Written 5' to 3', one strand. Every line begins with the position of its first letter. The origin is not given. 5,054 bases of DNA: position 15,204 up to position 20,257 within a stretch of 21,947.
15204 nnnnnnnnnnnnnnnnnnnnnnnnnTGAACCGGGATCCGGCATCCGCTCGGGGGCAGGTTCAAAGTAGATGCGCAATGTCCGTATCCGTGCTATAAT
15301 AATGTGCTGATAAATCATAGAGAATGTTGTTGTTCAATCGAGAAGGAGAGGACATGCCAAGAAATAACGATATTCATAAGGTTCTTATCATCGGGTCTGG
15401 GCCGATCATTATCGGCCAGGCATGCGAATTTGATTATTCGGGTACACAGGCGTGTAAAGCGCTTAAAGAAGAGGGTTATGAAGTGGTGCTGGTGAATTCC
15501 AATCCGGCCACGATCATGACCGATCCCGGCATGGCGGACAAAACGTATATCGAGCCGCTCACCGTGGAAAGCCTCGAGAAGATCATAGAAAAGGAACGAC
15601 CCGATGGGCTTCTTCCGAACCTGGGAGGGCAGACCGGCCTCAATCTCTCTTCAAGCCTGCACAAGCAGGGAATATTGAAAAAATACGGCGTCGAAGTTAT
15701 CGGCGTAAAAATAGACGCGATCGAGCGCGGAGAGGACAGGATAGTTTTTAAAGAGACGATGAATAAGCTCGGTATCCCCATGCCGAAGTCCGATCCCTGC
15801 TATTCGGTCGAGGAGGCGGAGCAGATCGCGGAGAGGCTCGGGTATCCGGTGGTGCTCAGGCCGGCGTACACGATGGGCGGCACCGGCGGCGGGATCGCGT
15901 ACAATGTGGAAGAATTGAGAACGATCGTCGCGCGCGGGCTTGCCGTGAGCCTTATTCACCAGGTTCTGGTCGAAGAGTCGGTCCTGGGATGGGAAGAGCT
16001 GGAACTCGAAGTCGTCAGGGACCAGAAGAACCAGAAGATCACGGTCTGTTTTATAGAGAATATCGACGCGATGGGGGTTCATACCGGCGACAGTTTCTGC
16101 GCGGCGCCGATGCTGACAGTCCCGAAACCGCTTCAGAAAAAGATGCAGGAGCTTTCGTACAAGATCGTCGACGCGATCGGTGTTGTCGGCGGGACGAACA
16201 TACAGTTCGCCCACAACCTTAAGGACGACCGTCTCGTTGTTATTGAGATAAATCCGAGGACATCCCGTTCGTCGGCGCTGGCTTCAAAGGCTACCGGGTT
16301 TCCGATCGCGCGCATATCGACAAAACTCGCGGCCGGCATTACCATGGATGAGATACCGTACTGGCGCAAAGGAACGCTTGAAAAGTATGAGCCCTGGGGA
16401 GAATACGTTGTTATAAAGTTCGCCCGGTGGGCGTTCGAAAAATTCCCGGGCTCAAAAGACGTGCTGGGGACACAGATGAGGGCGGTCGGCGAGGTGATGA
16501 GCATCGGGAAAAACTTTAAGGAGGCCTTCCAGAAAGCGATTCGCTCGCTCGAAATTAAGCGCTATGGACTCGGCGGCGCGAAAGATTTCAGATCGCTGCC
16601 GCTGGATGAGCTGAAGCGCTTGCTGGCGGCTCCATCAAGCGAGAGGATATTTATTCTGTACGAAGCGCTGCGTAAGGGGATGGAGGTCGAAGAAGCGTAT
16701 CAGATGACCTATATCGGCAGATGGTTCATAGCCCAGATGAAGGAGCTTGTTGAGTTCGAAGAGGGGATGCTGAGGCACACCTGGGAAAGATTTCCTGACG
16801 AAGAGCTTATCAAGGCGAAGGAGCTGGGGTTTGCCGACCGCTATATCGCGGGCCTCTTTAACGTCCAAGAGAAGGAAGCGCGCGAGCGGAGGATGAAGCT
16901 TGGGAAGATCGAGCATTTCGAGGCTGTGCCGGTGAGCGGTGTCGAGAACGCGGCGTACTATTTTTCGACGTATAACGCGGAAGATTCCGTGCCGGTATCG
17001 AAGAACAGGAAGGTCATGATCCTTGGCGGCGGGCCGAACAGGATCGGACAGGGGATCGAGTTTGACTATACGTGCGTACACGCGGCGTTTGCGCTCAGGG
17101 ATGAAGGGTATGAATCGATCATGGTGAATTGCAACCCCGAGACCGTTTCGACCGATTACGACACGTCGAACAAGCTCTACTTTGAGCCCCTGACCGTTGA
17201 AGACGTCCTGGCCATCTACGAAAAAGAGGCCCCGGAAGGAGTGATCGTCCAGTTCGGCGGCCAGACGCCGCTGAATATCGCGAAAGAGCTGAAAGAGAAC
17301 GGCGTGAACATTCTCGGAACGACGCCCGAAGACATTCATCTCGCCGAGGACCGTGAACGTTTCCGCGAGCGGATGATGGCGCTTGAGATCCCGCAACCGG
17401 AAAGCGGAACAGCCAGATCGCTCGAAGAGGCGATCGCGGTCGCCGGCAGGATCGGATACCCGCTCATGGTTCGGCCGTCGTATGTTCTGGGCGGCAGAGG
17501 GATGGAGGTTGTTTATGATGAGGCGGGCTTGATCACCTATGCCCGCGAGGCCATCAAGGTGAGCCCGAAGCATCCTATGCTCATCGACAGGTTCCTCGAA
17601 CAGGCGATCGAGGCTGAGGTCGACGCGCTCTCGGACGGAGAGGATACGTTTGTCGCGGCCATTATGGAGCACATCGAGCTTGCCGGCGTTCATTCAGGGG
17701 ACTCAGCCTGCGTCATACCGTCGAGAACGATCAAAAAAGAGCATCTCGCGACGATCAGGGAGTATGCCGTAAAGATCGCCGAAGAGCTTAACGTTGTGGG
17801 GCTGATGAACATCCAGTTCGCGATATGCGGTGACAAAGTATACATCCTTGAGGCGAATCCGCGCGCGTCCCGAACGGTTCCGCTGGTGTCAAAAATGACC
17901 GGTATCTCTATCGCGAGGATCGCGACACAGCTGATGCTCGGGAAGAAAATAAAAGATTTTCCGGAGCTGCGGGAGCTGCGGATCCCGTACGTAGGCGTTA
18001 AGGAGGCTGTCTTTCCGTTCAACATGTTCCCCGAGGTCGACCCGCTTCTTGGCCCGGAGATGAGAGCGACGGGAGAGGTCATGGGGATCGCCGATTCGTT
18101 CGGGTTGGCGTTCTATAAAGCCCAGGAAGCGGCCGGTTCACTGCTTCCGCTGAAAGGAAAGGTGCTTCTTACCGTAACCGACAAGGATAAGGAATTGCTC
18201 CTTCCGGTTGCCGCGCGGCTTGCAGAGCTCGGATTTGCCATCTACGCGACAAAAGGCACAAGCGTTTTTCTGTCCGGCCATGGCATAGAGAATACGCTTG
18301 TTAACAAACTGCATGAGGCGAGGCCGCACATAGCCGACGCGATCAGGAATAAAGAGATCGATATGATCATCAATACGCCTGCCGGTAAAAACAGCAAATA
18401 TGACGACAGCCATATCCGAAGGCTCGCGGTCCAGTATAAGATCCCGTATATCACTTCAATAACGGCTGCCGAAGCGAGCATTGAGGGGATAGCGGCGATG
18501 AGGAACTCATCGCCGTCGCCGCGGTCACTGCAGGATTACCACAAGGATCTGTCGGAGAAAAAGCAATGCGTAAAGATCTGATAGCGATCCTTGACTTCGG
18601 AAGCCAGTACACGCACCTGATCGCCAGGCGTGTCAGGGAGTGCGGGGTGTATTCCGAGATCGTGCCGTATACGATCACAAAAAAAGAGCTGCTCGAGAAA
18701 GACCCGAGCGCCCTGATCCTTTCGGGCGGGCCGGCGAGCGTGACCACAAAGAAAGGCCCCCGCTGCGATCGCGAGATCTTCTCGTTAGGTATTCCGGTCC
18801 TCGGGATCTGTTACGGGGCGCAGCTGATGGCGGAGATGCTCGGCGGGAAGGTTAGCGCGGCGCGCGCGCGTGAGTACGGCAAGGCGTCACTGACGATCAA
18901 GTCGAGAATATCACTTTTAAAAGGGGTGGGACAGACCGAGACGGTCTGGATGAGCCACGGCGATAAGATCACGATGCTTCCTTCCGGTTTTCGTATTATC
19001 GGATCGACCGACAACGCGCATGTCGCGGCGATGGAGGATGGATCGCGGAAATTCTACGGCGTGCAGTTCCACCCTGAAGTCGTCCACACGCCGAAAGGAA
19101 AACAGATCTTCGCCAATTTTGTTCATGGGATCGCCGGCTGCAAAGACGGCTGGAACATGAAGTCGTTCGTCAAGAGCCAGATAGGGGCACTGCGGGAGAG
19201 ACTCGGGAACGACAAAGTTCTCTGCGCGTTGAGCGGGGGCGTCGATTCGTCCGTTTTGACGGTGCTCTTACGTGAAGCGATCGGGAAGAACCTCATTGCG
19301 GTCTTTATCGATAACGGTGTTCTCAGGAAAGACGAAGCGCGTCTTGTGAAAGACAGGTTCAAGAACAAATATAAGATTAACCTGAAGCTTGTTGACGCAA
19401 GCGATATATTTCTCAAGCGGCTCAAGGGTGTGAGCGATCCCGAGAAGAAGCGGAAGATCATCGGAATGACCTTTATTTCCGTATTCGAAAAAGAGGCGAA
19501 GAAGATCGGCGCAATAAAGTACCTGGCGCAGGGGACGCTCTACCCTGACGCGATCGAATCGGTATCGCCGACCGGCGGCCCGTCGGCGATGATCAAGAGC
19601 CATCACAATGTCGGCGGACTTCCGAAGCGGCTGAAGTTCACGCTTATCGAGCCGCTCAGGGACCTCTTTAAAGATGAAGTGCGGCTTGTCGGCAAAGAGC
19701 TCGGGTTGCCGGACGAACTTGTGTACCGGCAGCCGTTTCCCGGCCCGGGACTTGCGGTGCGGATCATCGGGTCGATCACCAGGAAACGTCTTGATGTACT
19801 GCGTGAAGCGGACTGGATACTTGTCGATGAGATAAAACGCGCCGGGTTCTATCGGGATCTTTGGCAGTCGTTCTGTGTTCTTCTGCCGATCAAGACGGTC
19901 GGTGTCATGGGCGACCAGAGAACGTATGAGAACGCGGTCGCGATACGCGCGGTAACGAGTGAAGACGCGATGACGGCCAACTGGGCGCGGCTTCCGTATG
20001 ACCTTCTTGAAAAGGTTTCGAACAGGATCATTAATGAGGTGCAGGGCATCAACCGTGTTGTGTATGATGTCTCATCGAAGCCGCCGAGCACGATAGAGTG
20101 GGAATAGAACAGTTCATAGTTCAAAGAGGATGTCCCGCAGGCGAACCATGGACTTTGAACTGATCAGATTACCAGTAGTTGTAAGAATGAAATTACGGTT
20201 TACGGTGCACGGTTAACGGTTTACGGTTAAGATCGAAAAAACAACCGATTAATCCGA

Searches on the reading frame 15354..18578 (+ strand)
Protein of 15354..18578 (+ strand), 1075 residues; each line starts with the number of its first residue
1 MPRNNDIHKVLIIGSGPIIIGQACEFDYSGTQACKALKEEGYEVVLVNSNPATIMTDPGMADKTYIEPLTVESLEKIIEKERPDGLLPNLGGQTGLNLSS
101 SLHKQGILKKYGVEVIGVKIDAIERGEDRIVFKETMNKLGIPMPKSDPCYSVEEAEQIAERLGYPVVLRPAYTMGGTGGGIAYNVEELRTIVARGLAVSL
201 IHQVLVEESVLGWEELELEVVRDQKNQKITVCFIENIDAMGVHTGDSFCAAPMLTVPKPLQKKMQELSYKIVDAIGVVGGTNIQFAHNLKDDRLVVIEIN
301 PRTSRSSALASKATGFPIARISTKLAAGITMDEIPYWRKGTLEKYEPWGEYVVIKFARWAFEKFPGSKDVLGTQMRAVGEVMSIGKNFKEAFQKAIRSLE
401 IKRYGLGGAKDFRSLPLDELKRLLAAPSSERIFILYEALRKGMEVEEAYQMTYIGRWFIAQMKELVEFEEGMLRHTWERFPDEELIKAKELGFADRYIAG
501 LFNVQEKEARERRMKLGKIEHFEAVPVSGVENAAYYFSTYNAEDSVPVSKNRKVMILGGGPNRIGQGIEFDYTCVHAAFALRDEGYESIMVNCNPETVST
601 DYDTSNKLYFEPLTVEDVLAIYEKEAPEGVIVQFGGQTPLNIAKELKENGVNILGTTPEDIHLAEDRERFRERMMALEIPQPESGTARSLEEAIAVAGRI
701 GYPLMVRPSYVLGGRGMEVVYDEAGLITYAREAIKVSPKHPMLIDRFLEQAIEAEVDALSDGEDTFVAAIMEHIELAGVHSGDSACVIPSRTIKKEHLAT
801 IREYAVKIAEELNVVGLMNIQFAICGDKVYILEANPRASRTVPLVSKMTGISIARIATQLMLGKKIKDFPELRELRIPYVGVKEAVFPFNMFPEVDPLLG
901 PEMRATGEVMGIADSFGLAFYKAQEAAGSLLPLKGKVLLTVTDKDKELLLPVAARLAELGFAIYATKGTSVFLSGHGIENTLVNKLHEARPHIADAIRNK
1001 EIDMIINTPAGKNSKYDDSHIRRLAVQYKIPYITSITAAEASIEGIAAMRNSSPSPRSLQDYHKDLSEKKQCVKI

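Call 66: search_protein_families(library=ncbifam, proteins=[window:15354-18578:+], max_evalue=1e-10)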
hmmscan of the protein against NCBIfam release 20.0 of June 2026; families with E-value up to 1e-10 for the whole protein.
window:15354-18578:+ (1075 aa): 34 families (the best 25 are shown)
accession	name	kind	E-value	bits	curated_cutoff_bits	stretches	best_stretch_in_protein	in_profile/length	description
NF003671.0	PRK05294.1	equivalog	0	1518.7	599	1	1-1062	1-1057/1058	carbamoyl-phosphate synthase large subunit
TIGR01369.1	CPSaseII_lrg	equivalog_domain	0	1381.2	1027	1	3-1044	2-1050/1052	carbamoyl-phosphate synthase (glutamine-hydrolyzing) large subunit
NF006406.0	PRK08654.1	equivalog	7.4e-33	113.8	739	2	613-867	61-321/499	acetyl-CoA carboxylase biotin carboxylase subunit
NF006367.0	PRK08591.1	subfamily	1.9e-32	112.6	597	2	589-866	40-321/451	acetyl-CoA carboxylase biotin carboxylase subunit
TIGR01235.1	pyruv_carbox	equivalog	1.8e-31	108.5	1114.45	2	641-866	90-321/1143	pyruvate carboxylase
NF053643.1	Ddl_archaea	equivalog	4.6e-31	108.1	500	1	37-315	18-284/367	putative pseudomurein biosynthesis ATP-grasp protein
NF009402.0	PRK12767.1-1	equivalog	3.1e-30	105.1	218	2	29-310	15-283/329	carbamoyl phosphate synthase-like protein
NF005525.0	PRK07178.1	equivalog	4.5e-29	101.4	768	2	641-866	89-319/471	acetyl-CoA carboxylase biotin carboxylase subunit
TIGR00514.1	accC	equivalog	6.9e-28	97.7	626.5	2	596-866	47-321/449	acetyl-CoA carboxylase biotin carboxylase subunit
NF009554.0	PRK12999.1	equivalog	1.2e-26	92.8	965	1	641-868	94-327/1147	pyruvate carboxylase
NF009471.0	PRK12833.1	equivalog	1e-25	90.3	686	1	641-864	93-322/467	acetyl-CoA carboxylase biotin carboxylase subunit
NF006286.0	PRK08462.1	equivalog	1.2e-23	83.7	740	2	647-868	98-325/445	acetyl-CoA carboxylase biotin carboxylase subunit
TIGR01205.1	D_ala_D_alaTIGR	subfamily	1.9e-23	82.9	245.65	1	29-301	19-285/318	D-alanine--D-alanine ligase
NF004680.0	PRK06019.1-6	equivalog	2.7e-23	82.3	327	1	119-302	107-285/405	5-(carboxyamino)imidazole ribonucleotide synthase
NF004085.0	PRK05586.1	equivalog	4.7e-23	81.8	723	1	642-867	91-322/448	acetyl-CoA carboxylase biotin carboxylase subunit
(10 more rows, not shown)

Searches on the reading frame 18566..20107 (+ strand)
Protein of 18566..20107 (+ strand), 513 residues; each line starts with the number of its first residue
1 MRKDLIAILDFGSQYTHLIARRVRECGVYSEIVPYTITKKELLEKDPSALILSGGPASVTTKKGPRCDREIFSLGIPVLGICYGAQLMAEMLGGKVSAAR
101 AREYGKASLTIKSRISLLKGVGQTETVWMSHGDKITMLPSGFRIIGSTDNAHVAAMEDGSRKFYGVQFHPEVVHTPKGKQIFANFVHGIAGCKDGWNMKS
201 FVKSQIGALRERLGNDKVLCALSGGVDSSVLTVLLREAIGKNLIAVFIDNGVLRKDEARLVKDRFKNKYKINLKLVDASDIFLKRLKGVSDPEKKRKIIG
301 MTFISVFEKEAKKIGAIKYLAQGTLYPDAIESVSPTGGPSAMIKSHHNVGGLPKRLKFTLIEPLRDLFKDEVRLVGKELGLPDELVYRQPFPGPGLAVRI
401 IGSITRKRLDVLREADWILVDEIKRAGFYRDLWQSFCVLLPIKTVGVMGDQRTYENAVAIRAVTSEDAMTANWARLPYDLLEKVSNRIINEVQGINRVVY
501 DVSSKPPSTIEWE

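Call 6: search_protein_families(library=pfam, proteins=[window:18566-20107:+])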
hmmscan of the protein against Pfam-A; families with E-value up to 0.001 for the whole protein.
window:18566-20107:+ (513 aa): 8 families
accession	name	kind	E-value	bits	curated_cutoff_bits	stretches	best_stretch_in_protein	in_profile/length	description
PF00117.34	GATase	-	5.7e-50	170.1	22.8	1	8-187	2-188/190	Glutamine amidotransferase class-I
PF00958.27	GMP_synt_C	-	1.7e-46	156.7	27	1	421-512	1-92/92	GMP synthase C terminal domain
PF07722.19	Peptidase_C26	-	6.8e-09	36.2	20.5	1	70-171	100-219/219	Peptidase C26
PF02540.23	NAD_synthase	-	1.2e-07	31.6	21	1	212-282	15-85/242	NAD synthase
PF00764.25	Arginosuc_synth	-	3.2e-05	24.5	27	1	217-284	1-67/162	Arginosuccinate synthase N-terminal HUP domain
PF03054.22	tRNA_Me_trans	-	8.9e-05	22.7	20.6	1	217-250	2-34/202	tRNA methyl transferase HUP domain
PF01507.26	PAPS_reduct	-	0.0002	21.8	22.5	1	219-292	3-74/175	Phosphoadenosine phosphosulfate reductase domain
PF06508.19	QueC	-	0.00064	19.7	22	0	217-285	1-65/210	Queuosine biosynthesis protein QueC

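Call 49: find_encoding_contigs(protein=window:18566-20107:+, flank=10000, max_places=10)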
Protein window:18566-20107:+ (513 aa): 1 contig read that carries it; 1 place shown.
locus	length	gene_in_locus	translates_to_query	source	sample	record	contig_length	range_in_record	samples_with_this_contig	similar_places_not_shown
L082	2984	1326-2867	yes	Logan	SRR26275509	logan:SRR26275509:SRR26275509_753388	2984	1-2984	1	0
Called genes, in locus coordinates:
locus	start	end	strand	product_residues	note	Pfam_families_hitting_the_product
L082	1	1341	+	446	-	?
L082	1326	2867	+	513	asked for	PF00117:GATase, PF07722:Peptidase_C26, PF02540:NAD_synthase (faint), PF00958:GMP_synt_C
